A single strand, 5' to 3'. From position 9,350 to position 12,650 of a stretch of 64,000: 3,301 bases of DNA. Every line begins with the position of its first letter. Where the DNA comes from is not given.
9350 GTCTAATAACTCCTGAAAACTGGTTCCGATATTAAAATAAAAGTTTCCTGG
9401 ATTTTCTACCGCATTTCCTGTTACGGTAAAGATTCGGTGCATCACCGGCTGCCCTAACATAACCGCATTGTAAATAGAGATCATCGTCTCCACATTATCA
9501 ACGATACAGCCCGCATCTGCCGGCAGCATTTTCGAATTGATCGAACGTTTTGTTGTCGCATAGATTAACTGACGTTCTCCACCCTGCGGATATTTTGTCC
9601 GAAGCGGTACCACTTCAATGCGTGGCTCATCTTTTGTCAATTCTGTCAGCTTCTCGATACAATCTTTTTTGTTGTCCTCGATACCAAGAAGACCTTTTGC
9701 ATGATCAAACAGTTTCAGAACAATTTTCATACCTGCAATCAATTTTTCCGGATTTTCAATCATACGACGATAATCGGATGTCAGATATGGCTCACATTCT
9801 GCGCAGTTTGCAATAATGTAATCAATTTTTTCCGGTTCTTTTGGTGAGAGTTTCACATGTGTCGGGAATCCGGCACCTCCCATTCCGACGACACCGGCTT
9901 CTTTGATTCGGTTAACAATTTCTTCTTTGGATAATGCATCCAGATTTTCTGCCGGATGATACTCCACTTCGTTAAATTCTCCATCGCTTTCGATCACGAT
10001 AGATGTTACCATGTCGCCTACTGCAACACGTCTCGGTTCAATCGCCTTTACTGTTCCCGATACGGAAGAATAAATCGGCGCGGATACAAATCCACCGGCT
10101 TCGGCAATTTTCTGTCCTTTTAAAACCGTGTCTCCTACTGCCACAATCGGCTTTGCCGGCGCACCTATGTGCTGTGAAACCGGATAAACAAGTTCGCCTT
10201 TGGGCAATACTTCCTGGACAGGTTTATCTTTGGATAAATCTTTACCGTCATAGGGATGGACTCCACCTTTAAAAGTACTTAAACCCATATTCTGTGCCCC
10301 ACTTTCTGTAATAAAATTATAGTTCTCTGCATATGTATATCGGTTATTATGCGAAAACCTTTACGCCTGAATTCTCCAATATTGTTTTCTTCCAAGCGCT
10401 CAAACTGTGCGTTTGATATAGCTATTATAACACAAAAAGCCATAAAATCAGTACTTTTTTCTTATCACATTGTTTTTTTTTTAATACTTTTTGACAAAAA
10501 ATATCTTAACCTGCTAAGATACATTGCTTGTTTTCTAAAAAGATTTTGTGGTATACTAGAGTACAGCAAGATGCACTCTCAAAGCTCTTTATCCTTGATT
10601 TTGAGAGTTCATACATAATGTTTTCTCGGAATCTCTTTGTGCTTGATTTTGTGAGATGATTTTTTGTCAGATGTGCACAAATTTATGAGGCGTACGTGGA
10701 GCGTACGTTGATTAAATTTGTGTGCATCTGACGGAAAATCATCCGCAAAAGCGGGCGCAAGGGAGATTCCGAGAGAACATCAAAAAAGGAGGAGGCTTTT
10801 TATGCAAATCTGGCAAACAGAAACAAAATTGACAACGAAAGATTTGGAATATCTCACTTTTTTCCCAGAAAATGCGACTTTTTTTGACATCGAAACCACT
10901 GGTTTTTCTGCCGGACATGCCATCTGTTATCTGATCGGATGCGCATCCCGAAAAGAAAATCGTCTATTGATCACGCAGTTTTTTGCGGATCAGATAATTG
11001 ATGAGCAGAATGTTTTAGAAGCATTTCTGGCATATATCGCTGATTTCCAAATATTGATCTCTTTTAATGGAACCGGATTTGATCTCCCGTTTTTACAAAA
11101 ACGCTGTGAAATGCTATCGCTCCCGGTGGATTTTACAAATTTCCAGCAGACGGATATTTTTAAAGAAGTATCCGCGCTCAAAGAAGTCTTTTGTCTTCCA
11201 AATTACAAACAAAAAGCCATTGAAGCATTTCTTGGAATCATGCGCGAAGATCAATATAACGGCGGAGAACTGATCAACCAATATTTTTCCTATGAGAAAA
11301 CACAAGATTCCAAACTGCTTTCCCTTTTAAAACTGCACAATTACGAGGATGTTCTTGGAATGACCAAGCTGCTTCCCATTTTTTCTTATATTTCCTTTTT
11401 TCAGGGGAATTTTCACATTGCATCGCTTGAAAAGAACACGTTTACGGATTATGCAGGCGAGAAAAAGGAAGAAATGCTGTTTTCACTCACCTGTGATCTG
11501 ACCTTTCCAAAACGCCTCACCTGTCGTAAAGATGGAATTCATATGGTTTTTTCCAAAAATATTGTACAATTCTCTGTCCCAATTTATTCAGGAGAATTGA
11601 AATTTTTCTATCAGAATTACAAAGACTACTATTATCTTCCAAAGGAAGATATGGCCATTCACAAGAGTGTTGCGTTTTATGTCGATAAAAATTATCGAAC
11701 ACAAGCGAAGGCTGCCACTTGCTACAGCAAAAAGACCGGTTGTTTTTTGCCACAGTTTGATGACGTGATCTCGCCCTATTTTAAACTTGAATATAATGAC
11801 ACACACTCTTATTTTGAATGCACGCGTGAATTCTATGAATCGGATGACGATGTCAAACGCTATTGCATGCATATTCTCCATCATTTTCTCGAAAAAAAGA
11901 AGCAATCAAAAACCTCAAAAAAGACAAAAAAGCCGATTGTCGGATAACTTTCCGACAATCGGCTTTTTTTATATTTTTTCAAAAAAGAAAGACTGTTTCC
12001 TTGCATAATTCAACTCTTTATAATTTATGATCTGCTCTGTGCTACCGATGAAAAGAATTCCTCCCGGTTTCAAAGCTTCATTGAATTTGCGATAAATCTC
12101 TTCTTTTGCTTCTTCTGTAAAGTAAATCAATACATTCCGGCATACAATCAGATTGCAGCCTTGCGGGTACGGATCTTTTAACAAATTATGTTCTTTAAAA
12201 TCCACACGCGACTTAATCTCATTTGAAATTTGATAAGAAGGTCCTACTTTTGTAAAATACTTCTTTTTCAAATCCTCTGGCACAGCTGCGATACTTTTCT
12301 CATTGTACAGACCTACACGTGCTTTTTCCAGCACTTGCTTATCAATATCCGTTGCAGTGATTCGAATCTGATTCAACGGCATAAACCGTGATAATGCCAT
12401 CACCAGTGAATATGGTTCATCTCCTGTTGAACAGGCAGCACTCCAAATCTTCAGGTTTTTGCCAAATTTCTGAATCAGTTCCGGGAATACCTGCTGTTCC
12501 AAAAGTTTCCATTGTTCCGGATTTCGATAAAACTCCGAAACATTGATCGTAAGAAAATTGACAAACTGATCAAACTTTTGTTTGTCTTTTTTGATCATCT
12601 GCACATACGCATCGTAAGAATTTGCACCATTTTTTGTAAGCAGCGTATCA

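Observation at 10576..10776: Leader hairpin with a ~70-bp stem and strictly one-sided G.U wobble pairing upstream of the DnaQ-like exonuclease gene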

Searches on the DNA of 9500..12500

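Call 5: search_rna_families(source=window, start=9500, end=12500, threshold=evalue, max_evalue=1, show_alignments=3)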
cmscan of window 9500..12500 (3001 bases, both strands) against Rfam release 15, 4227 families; matches with E-value up to 1: 13.
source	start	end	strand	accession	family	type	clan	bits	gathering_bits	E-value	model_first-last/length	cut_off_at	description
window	10637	10760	+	RF04241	mir-5014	Gene; miRNA;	-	41.8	101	1.1e-06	1-123/123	no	mir-5014 microRNA precursor family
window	10622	10775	+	RF03654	MIR4239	Gene; miRNA;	-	41.5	100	1.4e-06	1-120/120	no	MIR4239 microRNA precursor family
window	11921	12029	-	RF01606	plasmodium_snoR31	Gene; snRNA; snoRNA; HACA-box;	-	38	60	0.0058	1-145/145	no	small nucleolar RNA snoR31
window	10647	10750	+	RF04099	MIR837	Gene; miRNA;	-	35.2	117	0.00011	1-122/122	no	MIR837 microRNA precursor family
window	11852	11974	+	RF01606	plasmodium_snoR31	Gene; snRNA; snoRNA; HACA-box;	-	32.7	60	0.066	1-145/145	no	small nucleolar RNA snoR31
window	10624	10774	-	RF04133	MIR2646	Gene; miRNA;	-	30.7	245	0.00046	1-256/256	no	MIR2646 microRNA precursor family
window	10623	10776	-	RF03654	MIR4239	Gene; miRNA;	-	30.4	100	0.0015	1-120/120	no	MIR4239 microRNA precursor family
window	11925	12025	-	RF02319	TtnuHACA12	Gene; snRNA; snoRNA; HACA-box;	-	29.3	80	0.17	1-131/131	no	Tetrahymena snoRNA TtnuHACA12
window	10655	10743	+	RF03816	MIR6297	Gene; miRNA;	-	26.9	114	0.051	1-107/107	no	MIR6297 microRNA precursor family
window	10660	10738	+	RF04128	MIR8562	Gene; miRNA;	-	26.4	211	0.047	1-242/242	no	MIR8562 microRNA precursor family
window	11919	12031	-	RF02053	STnc430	Gene; sRNA;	-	25.2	47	0.49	1-162/162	no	Enterobacterial sRNA STnc430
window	11897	11965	+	RF02844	RefA9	Gene; antisense;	-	24.7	49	0.87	1-64/64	no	Enterococcus sRNA A9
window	11598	11756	+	RF02933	ARRPOF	Gene; sRNA;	-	18.2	127.2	0.2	1-256/256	no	ARRPOF RNA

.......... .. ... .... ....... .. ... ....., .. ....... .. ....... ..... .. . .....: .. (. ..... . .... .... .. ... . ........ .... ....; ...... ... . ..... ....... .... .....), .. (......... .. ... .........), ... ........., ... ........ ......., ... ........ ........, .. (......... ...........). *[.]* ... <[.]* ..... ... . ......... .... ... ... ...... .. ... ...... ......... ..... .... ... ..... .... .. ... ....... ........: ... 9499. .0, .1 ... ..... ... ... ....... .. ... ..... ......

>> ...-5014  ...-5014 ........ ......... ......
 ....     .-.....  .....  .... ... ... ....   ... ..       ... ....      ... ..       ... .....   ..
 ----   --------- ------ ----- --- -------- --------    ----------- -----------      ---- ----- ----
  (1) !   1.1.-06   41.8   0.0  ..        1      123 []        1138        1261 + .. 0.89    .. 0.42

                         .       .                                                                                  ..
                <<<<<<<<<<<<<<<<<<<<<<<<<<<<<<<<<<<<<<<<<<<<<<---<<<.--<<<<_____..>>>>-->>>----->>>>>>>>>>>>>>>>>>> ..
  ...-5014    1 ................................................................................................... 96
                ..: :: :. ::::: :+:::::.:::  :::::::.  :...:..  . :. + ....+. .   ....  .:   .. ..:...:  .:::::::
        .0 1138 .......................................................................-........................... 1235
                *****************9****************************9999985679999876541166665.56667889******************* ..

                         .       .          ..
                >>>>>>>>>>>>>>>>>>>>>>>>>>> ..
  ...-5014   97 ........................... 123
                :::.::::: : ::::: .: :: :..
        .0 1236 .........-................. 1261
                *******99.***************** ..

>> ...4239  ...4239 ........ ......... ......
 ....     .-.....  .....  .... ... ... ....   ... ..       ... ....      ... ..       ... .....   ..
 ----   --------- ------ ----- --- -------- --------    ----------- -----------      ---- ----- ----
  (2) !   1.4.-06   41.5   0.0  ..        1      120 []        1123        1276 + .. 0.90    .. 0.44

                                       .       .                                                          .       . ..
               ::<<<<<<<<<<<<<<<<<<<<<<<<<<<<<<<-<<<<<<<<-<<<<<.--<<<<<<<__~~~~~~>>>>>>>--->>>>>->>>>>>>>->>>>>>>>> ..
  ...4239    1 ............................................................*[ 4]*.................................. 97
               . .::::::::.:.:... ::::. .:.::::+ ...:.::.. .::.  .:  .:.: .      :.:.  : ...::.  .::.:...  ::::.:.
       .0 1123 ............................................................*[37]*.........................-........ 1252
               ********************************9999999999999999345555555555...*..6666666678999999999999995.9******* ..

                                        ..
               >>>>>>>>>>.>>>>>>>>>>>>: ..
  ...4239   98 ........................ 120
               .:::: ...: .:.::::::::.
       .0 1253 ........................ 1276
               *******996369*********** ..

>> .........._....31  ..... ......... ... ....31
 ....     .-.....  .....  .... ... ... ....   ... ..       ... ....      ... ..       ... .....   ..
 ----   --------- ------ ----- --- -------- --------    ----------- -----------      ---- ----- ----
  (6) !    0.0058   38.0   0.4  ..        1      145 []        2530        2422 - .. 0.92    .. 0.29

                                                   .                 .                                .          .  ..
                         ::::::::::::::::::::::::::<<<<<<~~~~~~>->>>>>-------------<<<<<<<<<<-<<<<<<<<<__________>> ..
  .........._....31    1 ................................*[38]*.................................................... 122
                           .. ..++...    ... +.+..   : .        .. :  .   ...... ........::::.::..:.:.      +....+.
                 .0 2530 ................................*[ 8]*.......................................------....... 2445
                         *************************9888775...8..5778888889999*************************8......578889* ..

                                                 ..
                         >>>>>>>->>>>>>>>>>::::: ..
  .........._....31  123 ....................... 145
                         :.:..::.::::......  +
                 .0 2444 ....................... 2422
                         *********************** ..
